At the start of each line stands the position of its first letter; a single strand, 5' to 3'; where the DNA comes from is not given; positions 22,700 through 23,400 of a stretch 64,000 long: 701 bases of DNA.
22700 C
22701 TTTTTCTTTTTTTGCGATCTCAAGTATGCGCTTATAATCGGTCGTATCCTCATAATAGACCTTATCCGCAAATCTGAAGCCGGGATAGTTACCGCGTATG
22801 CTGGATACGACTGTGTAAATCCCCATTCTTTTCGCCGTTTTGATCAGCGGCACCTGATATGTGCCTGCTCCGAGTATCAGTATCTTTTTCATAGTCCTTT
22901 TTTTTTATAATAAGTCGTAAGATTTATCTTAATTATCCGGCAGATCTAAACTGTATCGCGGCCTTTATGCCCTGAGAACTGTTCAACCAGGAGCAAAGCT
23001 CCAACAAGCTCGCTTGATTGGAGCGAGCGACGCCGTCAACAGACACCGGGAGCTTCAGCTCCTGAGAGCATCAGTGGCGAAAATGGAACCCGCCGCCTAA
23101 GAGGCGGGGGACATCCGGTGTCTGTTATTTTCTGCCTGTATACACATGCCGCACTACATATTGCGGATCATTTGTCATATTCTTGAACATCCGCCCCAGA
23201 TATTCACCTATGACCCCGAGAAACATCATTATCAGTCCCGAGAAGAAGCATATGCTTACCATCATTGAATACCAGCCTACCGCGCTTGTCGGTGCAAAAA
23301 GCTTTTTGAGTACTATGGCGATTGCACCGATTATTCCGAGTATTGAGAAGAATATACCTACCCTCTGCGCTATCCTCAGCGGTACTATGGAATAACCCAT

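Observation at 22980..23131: Structured ~116-nt intergenic element present twice 20 kb apart at near-identity (copy B, with 12-bp closing stem)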

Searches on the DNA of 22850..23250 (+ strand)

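Call 8: search_rna_families(source=window, start=22850, end=23250, threshold=evalue, max_evalue=10, show_alignments=2)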
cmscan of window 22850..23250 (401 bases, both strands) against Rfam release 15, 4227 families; matches with E-value up to 10: 3.
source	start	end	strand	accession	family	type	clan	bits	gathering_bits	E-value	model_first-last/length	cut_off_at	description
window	23157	23239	-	RF01137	sR21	Gene; snRNA; snoRNA; CD-box;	-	15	45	4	1-67/67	no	Small nucleolar RNA sR21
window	22967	23026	+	RF02063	STnc350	Gene; sRNA;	-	14.9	60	4.3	1-68/68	no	Salmonella enterica sRNA STnc350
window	22865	22943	-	RF01160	sn2841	Gene; snRNA; snoRNA; CD-box;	-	14.1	45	5.8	1-72/72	no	Small nucleolar RNA sn2841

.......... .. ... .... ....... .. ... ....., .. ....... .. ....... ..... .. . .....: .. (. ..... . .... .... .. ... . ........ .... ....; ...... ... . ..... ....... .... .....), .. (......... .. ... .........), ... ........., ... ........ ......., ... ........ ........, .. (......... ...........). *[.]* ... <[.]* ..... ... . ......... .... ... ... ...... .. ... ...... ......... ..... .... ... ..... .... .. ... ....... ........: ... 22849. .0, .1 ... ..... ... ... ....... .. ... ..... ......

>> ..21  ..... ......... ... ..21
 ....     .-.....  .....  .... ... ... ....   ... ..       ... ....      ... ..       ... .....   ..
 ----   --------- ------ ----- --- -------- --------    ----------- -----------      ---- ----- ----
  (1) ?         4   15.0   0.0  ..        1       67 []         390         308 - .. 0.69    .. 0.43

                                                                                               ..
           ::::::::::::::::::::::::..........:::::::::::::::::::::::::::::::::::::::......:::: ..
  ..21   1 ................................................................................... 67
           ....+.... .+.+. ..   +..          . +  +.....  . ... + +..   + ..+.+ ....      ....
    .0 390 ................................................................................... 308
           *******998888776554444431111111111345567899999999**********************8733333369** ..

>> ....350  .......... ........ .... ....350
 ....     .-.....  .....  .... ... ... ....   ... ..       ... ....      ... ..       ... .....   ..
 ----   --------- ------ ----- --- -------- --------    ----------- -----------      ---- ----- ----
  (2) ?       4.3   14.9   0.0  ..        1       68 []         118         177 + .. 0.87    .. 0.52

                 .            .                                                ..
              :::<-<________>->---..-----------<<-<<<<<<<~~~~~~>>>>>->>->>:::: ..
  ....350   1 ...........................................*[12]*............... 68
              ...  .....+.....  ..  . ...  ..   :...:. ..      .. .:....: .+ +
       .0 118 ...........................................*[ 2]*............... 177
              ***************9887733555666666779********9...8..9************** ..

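Call 14: search_dna_similar(query=window:22960-23140:+, collection=plasmids, mode=distant, max_evalue=0.01)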
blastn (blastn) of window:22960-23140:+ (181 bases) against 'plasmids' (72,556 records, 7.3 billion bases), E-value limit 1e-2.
No match.

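Call 15: search_dna_similar(query=window:22960-23140:+, collection=phages, mode=distant, max_evalue=0.01)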
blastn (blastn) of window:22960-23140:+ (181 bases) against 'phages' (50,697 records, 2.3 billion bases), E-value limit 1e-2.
No match.
